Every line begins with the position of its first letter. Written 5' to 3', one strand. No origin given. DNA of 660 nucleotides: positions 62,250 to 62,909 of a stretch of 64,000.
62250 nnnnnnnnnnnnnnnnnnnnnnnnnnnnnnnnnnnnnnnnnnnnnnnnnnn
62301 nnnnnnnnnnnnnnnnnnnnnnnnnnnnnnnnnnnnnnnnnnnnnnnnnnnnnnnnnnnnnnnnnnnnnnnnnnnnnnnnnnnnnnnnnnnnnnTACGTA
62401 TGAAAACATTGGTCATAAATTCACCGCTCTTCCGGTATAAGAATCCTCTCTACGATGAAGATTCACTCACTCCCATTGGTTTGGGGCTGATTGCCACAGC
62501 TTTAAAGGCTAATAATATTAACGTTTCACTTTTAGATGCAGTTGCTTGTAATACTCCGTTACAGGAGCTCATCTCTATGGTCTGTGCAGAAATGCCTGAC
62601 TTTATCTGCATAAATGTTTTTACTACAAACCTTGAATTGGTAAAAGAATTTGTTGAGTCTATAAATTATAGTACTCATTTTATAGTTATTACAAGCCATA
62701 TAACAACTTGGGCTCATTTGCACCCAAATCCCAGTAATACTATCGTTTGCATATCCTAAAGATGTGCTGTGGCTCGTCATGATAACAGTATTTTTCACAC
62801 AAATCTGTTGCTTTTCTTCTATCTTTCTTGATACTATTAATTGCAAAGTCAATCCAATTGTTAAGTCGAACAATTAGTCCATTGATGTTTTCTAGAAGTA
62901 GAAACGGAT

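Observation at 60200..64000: Scarred accessory junction: IS21 remnant, membrane protein with HtrA-like GNSGGAL motif, truncated B12-radical-SAM gene fragment and a large unknown gene running off the window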

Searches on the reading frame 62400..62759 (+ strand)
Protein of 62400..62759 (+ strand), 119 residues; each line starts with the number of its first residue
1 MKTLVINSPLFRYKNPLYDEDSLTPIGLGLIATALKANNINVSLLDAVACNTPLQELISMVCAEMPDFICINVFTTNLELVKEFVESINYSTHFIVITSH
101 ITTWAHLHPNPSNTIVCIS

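Call 5: search_protein_families(library=pfam, proteins=[window:62400-62759:+], max_evalue=0.1)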
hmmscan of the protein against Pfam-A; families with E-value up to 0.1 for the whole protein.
window:62400-62759:+ (119 aa): 2 families
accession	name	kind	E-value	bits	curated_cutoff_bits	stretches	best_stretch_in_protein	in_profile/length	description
PF02310.24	B12-binding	-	1.4e-07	31.8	32.1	1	23-88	12-75/121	B12 binding domain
PF18706.7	ISPD_C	-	0.0023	18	32.6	1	32-94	21-82/148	D-ribitol-5-phosphate cytidylyltransferase C-terminal domain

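Call 6: search_protein_families(library=padloc, proteins=[window:62400-62759:+], max_evalue=0.1)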
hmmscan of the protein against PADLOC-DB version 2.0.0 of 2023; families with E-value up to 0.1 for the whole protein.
window:62400-62759:+ (119 aa): 0 families

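Call 8: find_encoding_contigs(protein=window:62400-62759:+, flank=10000, max_places=10)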
Protein window:62400-62759:+ (119 aa): 10 contigs read that carry it; 5 places shown.
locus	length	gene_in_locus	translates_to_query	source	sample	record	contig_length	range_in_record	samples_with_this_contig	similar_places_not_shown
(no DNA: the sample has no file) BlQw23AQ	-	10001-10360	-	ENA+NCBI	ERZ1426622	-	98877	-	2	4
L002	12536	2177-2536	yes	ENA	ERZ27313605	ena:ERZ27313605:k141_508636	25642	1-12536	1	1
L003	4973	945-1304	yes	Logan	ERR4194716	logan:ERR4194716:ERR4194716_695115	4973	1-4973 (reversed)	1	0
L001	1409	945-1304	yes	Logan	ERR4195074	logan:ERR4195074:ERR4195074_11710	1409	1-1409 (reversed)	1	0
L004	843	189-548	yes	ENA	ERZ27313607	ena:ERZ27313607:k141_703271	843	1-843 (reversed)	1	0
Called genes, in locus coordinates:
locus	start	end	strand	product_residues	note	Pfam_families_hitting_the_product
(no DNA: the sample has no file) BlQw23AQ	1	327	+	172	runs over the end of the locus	-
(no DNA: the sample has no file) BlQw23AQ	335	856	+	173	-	-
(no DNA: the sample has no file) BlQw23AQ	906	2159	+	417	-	PF12704:MacB_PCD, PF02687:FtsX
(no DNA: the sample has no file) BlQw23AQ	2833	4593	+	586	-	PF06739:SBBP (faint), PF18962:Por_Secre_tail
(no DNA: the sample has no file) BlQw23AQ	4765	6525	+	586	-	-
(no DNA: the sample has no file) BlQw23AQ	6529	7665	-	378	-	PF05036:SPOR (faint)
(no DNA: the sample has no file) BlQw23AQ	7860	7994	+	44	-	PF11127:YgaP-like_TM (weak)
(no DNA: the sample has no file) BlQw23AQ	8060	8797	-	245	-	PF01695:IstB_IS21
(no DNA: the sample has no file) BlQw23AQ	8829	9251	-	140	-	-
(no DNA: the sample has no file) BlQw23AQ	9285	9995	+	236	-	-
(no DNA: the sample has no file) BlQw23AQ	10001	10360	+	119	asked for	PF02310:B12-binding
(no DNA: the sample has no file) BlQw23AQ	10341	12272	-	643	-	PF13589:HATPase_c_3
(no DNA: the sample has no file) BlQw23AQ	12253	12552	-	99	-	-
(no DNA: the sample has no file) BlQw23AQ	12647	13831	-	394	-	PF17293:Arm-DNA-bind_5, PF13102:Phage_int_SAM_5, PF00589:Phage_integrase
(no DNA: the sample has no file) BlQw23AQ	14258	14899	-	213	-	PF01168:Ala_racemase_N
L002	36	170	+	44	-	PF11127:YgaP-like_TM (weak)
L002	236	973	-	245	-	PF01695:IstB_IS21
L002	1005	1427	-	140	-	-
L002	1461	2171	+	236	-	-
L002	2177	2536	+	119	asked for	PF02310:B12-binding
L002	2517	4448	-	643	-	PF13589:HATPase_c_3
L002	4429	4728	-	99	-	-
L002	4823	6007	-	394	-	PF17293:Arm-DNA-bind_5, PF13102:Phage_int_SAM_5, PF00589:Phage_integrase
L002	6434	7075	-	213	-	PF01168:Ala_racemase_N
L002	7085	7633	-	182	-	-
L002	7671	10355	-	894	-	PF04760:IF2_N, PF00009:GTP_EFTU, PF01926:MMR_HSR1, PF22042:EF-G_D2, PF11987:IF-2, PF03144:GTP_EFTU_D2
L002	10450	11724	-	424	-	PF08529:NusA_N, PF13184:KH_NusA_1st, PF26594:KH_NusA_2nd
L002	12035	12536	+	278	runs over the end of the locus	PF19573:DUF6089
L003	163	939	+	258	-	-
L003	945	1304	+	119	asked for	PF02310:B12-binding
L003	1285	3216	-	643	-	PF13589:HATPase_c_3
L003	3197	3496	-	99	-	-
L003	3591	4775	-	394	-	PF17293:Arm-DNA-bind_5, PF13102:Phage_int_SAM_5, PF00589:Phage_integrase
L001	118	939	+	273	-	-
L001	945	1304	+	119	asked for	PF02310:B12-binding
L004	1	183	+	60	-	?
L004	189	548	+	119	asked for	PF02310:B12-binding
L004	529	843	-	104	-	?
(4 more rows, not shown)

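Call 9: search_protein_families(library=pfam, proteins=[L002:2517-4448:-, L002:4429-4728:-, L002:4823-6007:-, L002:1461-2171:+, L002:7085-7633:-], max_evalue=0.1)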
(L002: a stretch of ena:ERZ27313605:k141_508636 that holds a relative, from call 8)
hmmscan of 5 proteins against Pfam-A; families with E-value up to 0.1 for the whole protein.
L002:2517-4448:- (643 aa): 2 families
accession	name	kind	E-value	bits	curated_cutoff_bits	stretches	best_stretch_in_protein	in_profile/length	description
PF13589.12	HATPase_c_3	-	3.8e-18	66.3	25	1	25-131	4-106/137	Histidine kinase-, DNA gyrase B-, and HSP90-like ATPase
PF02518.31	HATPase_c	-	0.0083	17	26.4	1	27-102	9-76/111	Histidine kinase-, DNA gyrase B-, and HSP90-like ATPase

L002:4429-4728:- (99 aa): 0 families

L002:4823-6007:- (394 aa): 4 families
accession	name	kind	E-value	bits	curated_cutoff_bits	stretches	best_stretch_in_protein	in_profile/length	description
PF13102.12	Phage_int_SAM_5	-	3.5e-21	75.8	22.3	1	105-198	1-96/98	Phage integrase SAM-like domain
PF17293.8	Arm-DNA-bind_5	-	4.2e-17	62.9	22.6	1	8-87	1-80/87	Arm DNA-binding domain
PF00589.27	Phage_integrase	-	1.8e-14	54.3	27.1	1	223-380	12-169/172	Phage integrase family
PF02899.23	Phage_int_SAM_1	-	0.00042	21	22.3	1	113-187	7-81/83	Phage integrase, N-terminal SAM-like domain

L002:1461-2171:+ (236 aa): 0 families

L002:7085-7633:- (182 aa): 0 families

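Call 10: search_protein_families(library=padloc, proteins=[L002:2517-4448:-, L002:4429-4728:-, L002:4823-6007:-], max_evalue=1)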
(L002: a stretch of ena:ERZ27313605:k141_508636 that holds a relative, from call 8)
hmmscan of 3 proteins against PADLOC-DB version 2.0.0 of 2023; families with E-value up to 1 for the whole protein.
L002:2517-4448:- (643 aa): 1 family
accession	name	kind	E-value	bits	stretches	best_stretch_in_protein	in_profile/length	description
PDLC03485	REase_II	-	0.0026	14.2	1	29-127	31-124/611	Type II restriction enzyme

L002:4429-4728:- (99 aa): 0 families

L002:4823-6007:- (394 aa): 1 family
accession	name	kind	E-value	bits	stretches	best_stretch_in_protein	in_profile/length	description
PDLC03122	Specificity_I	-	0.011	12.7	0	88-142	283-333/387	Type I specificity subunit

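Call 11: search_protein_families(library=ncbifam, proteins=[L002:2517-4448:-, L002:4429-4728:-, L002:4823-6007:-, window:62400-62759:+], max_evalue=0.1)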
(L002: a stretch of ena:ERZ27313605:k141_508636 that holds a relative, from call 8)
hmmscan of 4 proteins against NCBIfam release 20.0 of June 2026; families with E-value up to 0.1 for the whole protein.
L002:2517-4448:- (643 aa): 7 families
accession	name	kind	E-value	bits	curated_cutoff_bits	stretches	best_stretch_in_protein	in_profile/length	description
NF050001.1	restrict_BbrUII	equivalog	2.5e-11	42.8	550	1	28-126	25-124/659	BbrUII/HgiDII family restriction enzyme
NF010683.0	PRK14083.1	equivalog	0.001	17.6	455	1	49-131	60-142/604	HSP90 family protein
TIGR00585.2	mutl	equivalog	0.0011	17.9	180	1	27-80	24-75/555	DNA mismatch repair endonuclease MutL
NF047497.1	HK_LIC_12097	equivalog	0.0017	17.1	500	1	524-554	133-163/367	LIC_12097 family sensor histidine kinase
NF003555.1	PRK05218.1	equivalog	0.0023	16.5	371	1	51-129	66-150/614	molecular chaperone HtpG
NF047352.1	P_loop_sacsin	domain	0.003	18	50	1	27-114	3-78/80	sacsin N-terminal ATP-binding-like domain-containing protein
NF050014.1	HpsJ_like_B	equivalog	0.034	13.8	260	1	485-587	121-223/254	hormogonium polysaccharide biosynthesis protein HpsJ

L002:4429-4728:- (99 aa): 0 families

L002:4823-6007:- (394 aa): 7 families
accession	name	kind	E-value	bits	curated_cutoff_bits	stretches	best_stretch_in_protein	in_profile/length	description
TIGR02225.1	recomb_XerD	equivalog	6e-18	65.2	329.6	1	113-386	6-281/290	site-specific tyrosine recombinase XerD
NF001399.0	PRK00283.1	subfamily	1.8e-15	57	279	1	113-386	15-290/300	tyrosine recombinase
TIGR02224.1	recomb_XerC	equivalog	4e-15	56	335.15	1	117-386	10-284/295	tyrosine recombinase XerC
NF040815.2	recomb_XerA_Arch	equivalog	1.1e-13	51.4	220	1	123-386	15-261/263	site-specific tyrosine recombinase/integron integrase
TIGR02249.1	integrase_gron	subfamily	2.6e-06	27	265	1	319-378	239-299/315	integron integrase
NF002331.0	PRK01287.1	subfamily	0.012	14.6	371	1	130-380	52-313/365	site-specific tyrosine recombinase XerC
NF011946.0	PRK15417.1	equivalog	0.02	14.1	435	1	324-378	259-314/337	integron integrase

window:62400-62759:+ (119 aa): 3 families
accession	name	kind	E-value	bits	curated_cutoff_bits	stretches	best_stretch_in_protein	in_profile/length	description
TIGR04072.2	rSAM_ladder_B12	equivalog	8.3e-05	21.4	360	1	23-94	16-86/443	lipid biosynthesis B12-binding/radical SAM protein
TIGR02026.1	BchE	equivalog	0.0012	17.8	481.35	1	22-85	19-83/497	magnesium-protoporphyrin IX monomethyl ester anaerobic oxidative cyclase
NF038361.1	rSAM_Sden_1168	equivalog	0.042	12.4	575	1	3-50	65-110/560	Sden_1168 family B12-binding radical SAM P-methyltransferase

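Call 19: find_homologous_proteins(query=L002:2517-4448:-, max_evalue=0.001)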
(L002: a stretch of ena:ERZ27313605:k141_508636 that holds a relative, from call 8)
Query L002:2517-4448:- (643 aa): 4148 proteins with E <= 0.001 among 8000 candidates; the best 120 are listed.
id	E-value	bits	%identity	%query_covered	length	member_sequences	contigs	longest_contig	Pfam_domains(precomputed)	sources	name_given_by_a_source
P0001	0.0e+0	1461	100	100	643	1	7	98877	PF13589.13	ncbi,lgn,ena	-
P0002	8.0e-235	799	58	97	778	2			PF02518.32,PF13589.13,PF14501.13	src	-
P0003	5.7e-223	760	55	97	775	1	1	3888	PF02518.32,PF13589.13,PF14501.13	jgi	jgi:signal transduction histidine kinase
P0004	1.2e-201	690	51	97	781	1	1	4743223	PF02518.32,PF13589.13,PF14501.13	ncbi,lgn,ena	-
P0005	1.8e-197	676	51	97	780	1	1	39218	PF02518.32,PF13589.13,PF14501.13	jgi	jgi:signal transduction histidine kinase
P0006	1.6e-196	673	50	98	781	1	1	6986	PF02518.32,PF13589.13,PF14501.13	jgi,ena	-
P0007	1.9e-188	646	49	98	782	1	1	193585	PF02518.32,PF13589.13,PF14501.13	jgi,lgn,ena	jgi:hypothetical protein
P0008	3.9e-187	642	49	97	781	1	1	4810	PF02518.32,PF13589.13,PF14501.13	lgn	-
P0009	1.8e-179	616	48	99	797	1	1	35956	PF02518.32,PF13589.13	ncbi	-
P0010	8.4e-177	608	45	97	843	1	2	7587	PF02518.32,PF13589.13,PF14501.13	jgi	jgi:signal transduction histidine kinase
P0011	6.2e-176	605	57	77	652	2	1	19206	PF02518.32,PF14501.13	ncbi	ncbi:MAG: sensor histidine kinase [Bacteroidia bacterium]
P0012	2.5e-169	583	43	99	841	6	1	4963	PF02518.32,PF13589.13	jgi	jgi:signal transduction histidine kinase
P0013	4.9e-159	549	44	97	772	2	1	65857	PF02518.32,PF13589.13,PF14501.13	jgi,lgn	jgi:signal transduction histidine kinase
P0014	5.8e-159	549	44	96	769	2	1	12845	PF02518.32,PF13589.13,PF14501.13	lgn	-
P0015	2.4e-145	504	40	97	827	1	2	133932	PF02518.32,PF13589.13,PF14501.13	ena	-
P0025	6.4e-141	489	38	95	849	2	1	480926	PF02518.32,PF13589.13,PF14501.13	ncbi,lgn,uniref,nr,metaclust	ncbi:sensor histidine kinase [Orenia marismortui]|uniref:sensor histidine kinase n=1 Tax=Orenia mari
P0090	3.4e-135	470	40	97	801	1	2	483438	PF02518.32,PF13589.13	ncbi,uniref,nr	ncbi:ATP-binding protein [Dyadobacter frigoris]|uniref:histidine kinase n=1 Tax=Dyadobacter frigoris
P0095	1.1e-134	468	39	100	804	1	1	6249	PF02518.32,PF13589.13,PF14501.13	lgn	-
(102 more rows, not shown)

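Call 22: find_encoding_contigs(protein=P0004, flank=8000, max_places=3)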
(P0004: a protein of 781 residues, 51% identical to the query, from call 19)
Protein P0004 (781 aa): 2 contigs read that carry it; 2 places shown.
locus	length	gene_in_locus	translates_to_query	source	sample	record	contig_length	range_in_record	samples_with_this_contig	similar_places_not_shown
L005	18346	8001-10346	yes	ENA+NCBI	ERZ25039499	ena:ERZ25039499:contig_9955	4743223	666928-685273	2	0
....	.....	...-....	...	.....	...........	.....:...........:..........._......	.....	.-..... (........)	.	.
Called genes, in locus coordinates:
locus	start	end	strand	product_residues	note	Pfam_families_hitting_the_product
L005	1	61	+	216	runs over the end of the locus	PF07730:HisKA_3 (weak), PF02518:HATPase_c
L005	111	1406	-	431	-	PF13434:Lys_Orn_oxgnase, PF13738:Pyr_redox_3 (faint)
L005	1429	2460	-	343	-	PF01757:Acyl_transf_3, PF07786:HGSNAT_cat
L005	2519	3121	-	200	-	PF13302:Acetyltransf_3 (faint), PF13523:Acetyltransf_8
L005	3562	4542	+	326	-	PF12833:HTH_18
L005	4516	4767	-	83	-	PF08281:Sigma70_r4_2 (faint), PF04545:Sigma70_r4 (weak)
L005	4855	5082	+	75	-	PF12844:HTH_19 (weak), PF01381:HTH_3 (weak)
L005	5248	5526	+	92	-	-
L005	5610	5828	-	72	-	-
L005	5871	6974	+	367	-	-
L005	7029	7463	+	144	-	-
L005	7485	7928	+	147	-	-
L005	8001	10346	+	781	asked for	PF13589:HATPase_c_3, PF02518:HATPase_c, PF14501:HATPase_c_5 (weak)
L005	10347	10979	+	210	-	-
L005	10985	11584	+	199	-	PF01844:HNH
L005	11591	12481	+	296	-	PF01555:N6_N4_Mtase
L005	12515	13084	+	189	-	-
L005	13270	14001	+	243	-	PF12686:DUF3800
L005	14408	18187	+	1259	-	PF23653:DUF7149, PF25120:DUF7814, PF20473:MmeI_Mtase (weak), PF07669:Eco57I, PF12950:TaqI_C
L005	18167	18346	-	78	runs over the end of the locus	-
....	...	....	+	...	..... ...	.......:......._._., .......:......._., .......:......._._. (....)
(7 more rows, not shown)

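Call 23: find_encoding_contigs(protein=P0007, flank=6000, max_places=2)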
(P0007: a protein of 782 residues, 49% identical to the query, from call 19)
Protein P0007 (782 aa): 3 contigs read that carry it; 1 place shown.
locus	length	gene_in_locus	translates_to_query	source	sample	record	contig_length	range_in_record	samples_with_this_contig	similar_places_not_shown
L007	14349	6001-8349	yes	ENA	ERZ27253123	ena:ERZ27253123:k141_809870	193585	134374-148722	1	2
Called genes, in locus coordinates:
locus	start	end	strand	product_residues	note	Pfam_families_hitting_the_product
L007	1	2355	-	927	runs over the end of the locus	PF13620:CarboxypepD_reg, PF13715:CarbopepD_reg_2, PF07715:Plug, PF00593:TonB_dep_Rec_b-barrel, PF14905:OMP_b-brl_3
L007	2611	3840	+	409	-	PF07995:GSDH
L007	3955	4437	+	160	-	-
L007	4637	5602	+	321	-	PF01569:PAP2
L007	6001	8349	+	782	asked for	PF13589:HATPase_c_3, PF02518:HATPase_c, PF14501:HATPase_c_5 (weak)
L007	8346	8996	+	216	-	-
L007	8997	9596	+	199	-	PF01844:HNH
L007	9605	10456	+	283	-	PF01555:N6_N4_Mtase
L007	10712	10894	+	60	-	-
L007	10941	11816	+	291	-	PF05721:PhyH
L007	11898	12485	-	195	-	PF07700:HNOB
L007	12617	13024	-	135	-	PF00072:Response_reg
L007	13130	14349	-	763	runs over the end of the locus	PF00989:PAS (faint), PF12860:PAS_7 (faint), PF13426:PAS_9 (faint), PF08448:PAS_4 (weak), PF00512:HisKA, PF02518:HATPase_c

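Call 24: find_encoding_contigs(protein=P0090, flank=6000, max_places=2)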
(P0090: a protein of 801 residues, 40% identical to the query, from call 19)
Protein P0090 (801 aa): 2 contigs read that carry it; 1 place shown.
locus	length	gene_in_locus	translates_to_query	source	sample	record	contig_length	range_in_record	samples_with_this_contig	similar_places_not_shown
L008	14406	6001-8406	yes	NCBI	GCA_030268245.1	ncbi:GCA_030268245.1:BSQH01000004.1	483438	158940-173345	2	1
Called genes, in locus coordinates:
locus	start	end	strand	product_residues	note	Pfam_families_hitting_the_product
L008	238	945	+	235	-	-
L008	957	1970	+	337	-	-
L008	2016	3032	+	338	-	-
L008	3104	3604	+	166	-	-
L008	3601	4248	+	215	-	-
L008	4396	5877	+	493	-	PF02384:N6_Mtase, PF01170:UPF0020, PF05175:MTS (faint), PF13847:Methyltransf_31 (weak), PF20473:MmeI_Mtase (faint), PF07669:Eco57I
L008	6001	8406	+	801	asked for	PF13589:HATPase_c_3, PF02518:HATPase_c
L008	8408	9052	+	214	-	-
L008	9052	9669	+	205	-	PF01844:HNH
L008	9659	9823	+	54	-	-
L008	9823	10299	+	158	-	PF12867:DinB_2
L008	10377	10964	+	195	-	PF00440:TetR_N, PF22604:TetR_HI_0893_C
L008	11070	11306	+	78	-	-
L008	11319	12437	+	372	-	PF00083:Sugar_tr, PF07690:MFS_1, PF13347:MFS_2 (weak)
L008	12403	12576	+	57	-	-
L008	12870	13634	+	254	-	PF01656:CbiA, PF02374:ArsA_ATPase (weak), PF06564:CBP_BcsQ, PF09140:MipZ, PF10609:ParA (weak), PF13614:AAA_31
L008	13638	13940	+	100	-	-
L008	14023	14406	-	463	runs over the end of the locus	PF00282:Pyridoxal_deC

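Call 25: find_encoding_contigs(protein=P0025, flank=6000, max_places=2)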
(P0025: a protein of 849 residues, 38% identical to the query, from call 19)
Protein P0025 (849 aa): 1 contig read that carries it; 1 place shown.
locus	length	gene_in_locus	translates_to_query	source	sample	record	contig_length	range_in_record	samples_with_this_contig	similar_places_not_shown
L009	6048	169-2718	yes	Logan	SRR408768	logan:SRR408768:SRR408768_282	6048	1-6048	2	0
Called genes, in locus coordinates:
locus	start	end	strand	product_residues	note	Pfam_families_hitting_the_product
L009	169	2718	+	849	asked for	PF13589:HATPase_c_3, PF02518:HATPase_c, PF14501:HATPase_c_5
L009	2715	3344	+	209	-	-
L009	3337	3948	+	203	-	PF01844:HNH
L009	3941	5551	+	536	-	PF02384:N6_Mtase, PF05175:MTS (faint), PF07669:Eco57I, PF22837:M_Eco57I_C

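Call 35: search_protein_families(library=padloc, proteins=[L005:8001-10346:+, L005:10347-10979:+, L005:10985-11584:+, L005:11591-12481:+], max_evalue=0.01)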
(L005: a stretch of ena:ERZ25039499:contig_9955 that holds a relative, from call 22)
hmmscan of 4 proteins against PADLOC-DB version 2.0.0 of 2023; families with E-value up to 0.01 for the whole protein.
L005:8001-10346:+ (781 aa): 2 families
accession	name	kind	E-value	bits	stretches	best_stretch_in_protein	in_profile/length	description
PDLC03419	REase_II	-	6.6e-05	19.4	1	17-104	18-107/695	Type II restriction enzyme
PDLC03485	REase_II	-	0.00079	16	1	29-117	31-115/611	Type II restriction enzyme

L005:10347-10979:+ (210 aa): 0 families

L005:10985-11584:+ (199 aa): 67 families (the best 25 are shown)
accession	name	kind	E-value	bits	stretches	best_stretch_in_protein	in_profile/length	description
PDLC00337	PtuB1|PtuB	-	3.4e-17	61.1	1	21-164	45-179/216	Unknown function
PDLC00292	PtuA1|PtuA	-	1.7e-14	51.1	1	12-174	38-215/726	AAA ATPase domain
PDLC00332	PtuB1|PtuB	-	1.1e-13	49.5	1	21-140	36-153/212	Unknown function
PDLC00315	PtuB1|PtuB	-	9.6e-13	46.4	1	11-120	9-104/227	Unknown function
PDLC00346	PtuB1|PtuB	-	1.7e-11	42.4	1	11-140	26-154/214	Unknown function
PDLC00336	PtuB1|PtuB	-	4.9e-11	40.7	1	9-170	38-190/250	Unknown function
PDLC02924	HNH_I-A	-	6.1e-11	40.7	1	8-167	18-168/198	-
PDLC00342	PtuB1|PtuB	-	8.8e-11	39.7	1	24-175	39-177/247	Unknown function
PDLC00351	PtuB1|PtuB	-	1.2e-09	36.5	1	17-88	41-110/195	Unknown function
PDLC04248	PDC-M01B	-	1.8e-09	35.8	1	23-94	25-89/216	-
PDLC04264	PDC-M01B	-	3.3e-09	34.9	1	21-94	89-155/282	-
PDLC00319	PtuB1|PtuB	-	5.8e-09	33.9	1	22-98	58-142/310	Unknown function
PDLC04256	PDC-M01B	-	6.1e-09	33.8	1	18-94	91-161/285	-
PDLC04251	PDC-M01B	-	8.7e-09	33.2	1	13-92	79-151/279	-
PDLC00324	PtuB1|PtuB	-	1.3e-08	32.8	1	25-125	35-129/209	Unknown function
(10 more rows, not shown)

L005:11591-12481:+ (296 aa): 62 families (the best 25 are shown)
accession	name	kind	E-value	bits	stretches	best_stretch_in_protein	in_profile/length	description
PDLC03299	MTase_II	-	1.9e-117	390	1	2-277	8-281/296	Type II methyltransferase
PDLC03371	MTase_II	-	1.3e-58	196.6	1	3-254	5-253/260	Type II methyltransferase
PDLC03320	MTase_II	-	8.5e-45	151.1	1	21-258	43-279/289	Type II methyltransferase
PDLC03216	MTase_II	-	6e-35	118.9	2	189-271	191-273/364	Type II methyltransferase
PDLC03265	MTase_II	-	1.7e-34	117.7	2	4-111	20-126/333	Type II methyltransferase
PDLC03300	MTase_II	-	1.1e-30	104.8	1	56-258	84-281/302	Type II methyltransferase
PDLC03230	MTase_II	-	4.5e-30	103.1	1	9-283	36-313/360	Type II methyltransferase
PDLC03738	oMTase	-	1e-29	101.5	2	191-269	203-281/376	orphan methyltransferase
PDLC03327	MTase_II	-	4.6e-29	99.7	1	24-276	53-304/319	Type II methyltransferase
PDLC03238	MTase_II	-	5.5e-27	92.9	1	10-247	125-360/428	Type II methyltransferase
PDLC03337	MTase_II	-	1.1e-26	91.8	1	23-253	21-246/264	Type II methyltransferase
PDLC03353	MTase_II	-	4.6e-26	89.9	1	5-258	6-251/260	Type II methyltransferase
PDLC03387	MTase_II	-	7.2e-23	79.1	2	104-256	145-278/289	Type II methyltransferase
PDLC03339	MTase_II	-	7.2e-20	69.1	1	9-253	4-271/399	Type II methyltransferase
PDLC03636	MTase_III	-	1e-18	65.4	2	192-241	344-393/575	Type III methyltransferase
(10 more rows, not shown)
